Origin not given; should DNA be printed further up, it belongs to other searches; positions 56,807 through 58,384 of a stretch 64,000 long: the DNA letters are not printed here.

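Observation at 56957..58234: gyrA is split next to its catalytic region by a full-size intein carrying a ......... homing endonuclease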

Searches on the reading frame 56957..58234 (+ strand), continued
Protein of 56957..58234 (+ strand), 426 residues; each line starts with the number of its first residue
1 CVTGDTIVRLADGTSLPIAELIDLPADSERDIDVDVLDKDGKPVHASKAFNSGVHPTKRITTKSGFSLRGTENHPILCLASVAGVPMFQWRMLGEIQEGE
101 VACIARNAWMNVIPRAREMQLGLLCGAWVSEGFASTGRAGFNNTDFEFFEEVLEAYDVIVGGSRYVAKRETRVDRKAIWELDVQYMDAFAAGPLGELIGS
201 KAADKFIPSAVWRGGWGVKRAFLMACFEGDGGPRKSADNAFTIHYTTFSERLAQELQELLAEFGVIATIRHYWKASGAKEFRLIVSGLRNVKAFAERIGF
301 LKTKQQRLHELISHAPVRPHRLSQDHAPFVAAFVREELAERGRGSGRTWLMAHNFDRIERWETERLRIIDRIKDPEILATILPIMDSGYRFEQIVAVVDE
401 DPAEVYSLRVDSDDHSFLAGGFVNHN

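Call 40: fold_search(model_id=the predicted structure, library=pdb)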
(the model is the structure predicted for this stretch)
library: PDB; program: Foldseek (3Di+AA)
matches with E <= 10: 755; with E <= 0.001: 94
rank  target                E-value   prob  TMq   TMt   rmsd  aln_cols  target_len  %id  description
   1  7qss                  3.1e-22  1.00  0.66  0.66   5.7       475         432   18  Crystal structure of homing endonuclease-associated TliVMA intein (C1A) (released 2022-03-30)
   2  7qsu                  2.3e-20  1.00  0.59  0.67   5.9       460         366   16  Crystal structure of homing endonuclease-associated TliVMA intein (C1A, d333-339) (released 2022-03-30)
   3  1dq3                  2.8e-18  1.00  0.61  0.58   7.3       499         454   15  CRYSTAL STRUCTURE OF AN ARCHAEAL INTEIN-ENCODED HOMING ENDONUCLEASE PI-PFUI (released 2000-07-05)
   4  7qst                  2.4e-16  1.00  0.52  0.60   8.8       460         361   15  Crystal structure of homing endonuclease-associated PhoVMA intein (C1A) (released 2022-03-30)
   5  1vde_A                1.0e-14  1.00  0.49  0.49   8.2       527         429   13  PI-SCEI, A HOMING ENDONUCLEASE WITH PROTEIN SPLICING ACTIVITY (released 1998-04-08)
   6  1vde_B                1.8e-14  1.00  0.49  0.49   8.9       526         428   12  PI-SCEI, A HOMING ENDONUCLEASE WITH PROTEIN SPLICING ACTIVITY (released 1998-04-08)
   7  2cw7                  2.0e-14  1.00  0.58  0.48   7.9       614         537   15  Crystal structure of intein homing endonuclease II (released 2006-04-18)
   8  1ef0_A                3.7e-13  1.00  0.49  0.49   8.0       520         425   12  CRYSTAL STRUCTURE OF PI-SCEI MINIPRECURSOR (released 2000-06-07)
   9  1jva_A                5.8e-13  1.00  0.46  0.46  10.3       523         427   12  CRYSTAL STRUCTURE OF THE VMA1-DERIVED ENDONUCLEASE BEARING THE N AND C EXTEIN PROPEPTIDES (released 2002-08-29)
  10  1jva_B                8.0e-13  1.00  0.48  0.48  10.1       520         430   12  CRYSTAL STRUCTURE OF THE VMA1-DERIVED ENDONUCLEASE BEARING THE N AND C EXTEIN PROPEPTIDES (released 2002-08-29)
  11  1um2_B                1.0e-12  1.00  0.48  0.49   9.8       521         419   12  Crystal Structure of the Vma1-Derived Endonuclease with the Ligated Extein Segment (released 2004-09-22)
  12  1lws_A                1.0e-12  1.00  0.45  0.45   8.8       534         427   13  Crystal structure of the intein homing endonuclease PI-SceI bound to its recognition sequence (released 2002-09-27)
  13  1lwt_A                2.4e-12  1.00  0.45  0.43  10.6       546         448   13  Crystal structure of the intein homing endonuclease PI-SceI bound to its substrate DNA (Ca2+ free) (released 2002-09-27)
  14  1am2                  4.0e-12  1.00  0.39  0.88   3.2       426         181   17  GYRA INTEIN FROM MYCOBACTERIUM XENOPI (released 1998-06-24)
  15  1dfa                  4.7e-12  1.00  0.46  0.48   8.3       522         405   12  CRYSTAL STRUCTURE OF PI-SCEI IN C2 SPACE GROUP (released 1999-12-08)
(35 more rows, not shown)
